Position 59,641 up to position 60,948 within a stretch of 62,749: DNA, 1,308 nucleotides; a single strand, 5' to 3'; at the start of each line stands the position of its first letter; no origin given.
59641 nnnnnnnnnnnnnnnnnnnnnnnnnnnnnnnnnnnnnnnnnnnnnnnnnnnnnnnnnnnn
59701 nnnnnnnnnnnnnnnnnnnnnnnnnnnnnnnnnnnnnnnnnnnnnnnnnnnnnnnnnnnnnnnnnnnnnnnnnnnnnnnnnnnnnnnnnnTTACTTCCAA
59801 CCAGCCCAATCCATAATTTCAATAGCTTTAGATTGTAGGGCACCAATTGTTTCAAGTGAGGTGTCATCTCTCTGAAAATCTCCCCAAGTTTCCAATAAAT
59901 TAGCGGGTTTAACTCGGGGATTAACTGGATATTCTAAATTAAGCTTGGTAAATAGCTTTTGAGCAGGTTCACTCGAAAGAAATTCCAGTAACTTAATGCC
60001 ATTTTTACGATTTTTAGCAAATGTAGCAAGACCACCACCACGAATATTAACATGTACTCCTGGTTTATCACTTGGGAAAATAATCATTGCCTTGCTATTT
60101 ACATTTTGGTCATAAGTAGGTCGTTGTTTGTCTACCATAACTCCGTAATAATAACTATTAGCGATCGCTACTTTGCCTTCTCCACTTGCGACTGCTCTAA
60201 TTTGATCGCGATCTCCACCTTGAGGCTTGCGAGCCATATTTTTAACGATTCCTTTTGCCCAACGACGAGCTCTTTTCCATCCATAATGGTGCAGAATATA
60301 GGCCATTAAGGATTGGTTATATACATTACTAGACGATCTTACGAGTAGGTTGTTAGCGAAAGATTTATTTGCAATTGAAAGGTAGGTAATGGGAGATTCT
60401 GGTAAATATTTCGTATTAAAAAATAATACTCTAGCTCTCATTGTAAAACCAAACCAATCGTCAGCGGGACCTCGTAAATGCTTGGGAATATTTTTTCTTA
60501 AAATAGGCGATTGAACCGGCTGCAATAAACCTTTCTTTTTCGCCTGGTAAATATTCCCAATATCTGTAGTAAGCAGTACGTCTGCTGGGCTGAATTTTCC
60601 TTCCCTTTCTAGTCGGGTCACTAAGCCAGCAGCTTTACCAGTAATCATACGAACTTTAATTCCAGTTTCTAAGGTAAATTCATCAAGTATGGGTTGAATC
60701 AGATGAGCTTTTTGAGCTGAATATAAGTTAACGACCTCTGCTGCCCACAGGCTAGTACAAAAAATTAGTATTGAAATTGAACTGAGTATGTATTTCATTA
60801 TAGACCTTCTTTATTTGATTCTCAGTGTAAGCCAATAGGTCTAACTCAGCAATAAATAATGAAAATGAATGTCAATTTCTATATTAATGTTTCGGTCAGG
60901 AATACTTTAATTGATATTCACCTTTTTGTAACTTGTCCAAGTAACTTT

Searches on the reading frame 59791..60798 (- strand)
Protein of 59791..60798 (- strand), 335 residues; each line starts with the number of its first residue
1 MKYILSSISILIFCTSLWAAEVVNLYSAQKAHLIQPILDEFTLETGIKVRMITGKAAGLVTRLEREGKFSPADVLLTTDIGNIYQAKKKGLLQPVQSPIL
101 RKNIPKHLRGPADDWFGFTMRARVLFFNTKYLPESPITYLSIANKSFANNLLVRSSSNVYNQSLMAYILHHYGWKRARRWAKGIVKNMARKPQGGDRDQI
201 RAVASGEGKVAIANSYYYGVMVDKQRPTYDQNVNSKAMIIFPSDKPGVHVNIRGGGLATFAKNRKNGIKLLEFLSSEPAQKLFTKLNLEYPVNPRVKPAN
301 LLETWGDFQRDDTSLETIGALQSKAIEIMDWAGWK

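Call 83: search_protein_families(library=pfam, proteins=[window:59791-60798:-], max_evalue=0.001)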
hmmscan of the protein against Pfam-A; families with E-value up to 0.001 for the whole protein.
window:59791-60798:- (335 aa): 4 families
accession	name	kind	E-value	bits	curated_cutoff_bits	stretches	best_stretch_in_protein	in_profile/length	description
PF13343.11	SBP_bac_6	-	4.6e-14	52.9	24.6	1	71-298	3-222/245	Bacterial extracellular solute-binding protein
PF01547.30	SBP_bac_1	-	1.8e-13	51.6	26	1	34-281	11-307/307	Bacterial extracellular solute-binding protein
PF13416.11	SBP_bac_8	-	2.9e-11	44.1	27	1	38-302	3-271/279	Bacterial extracellular solute-binding protein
PF13531.11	SBP_bac_11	-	1.6e-10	41.6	25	1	26-96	5-73/227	Bacterial extracellular solute-binding protein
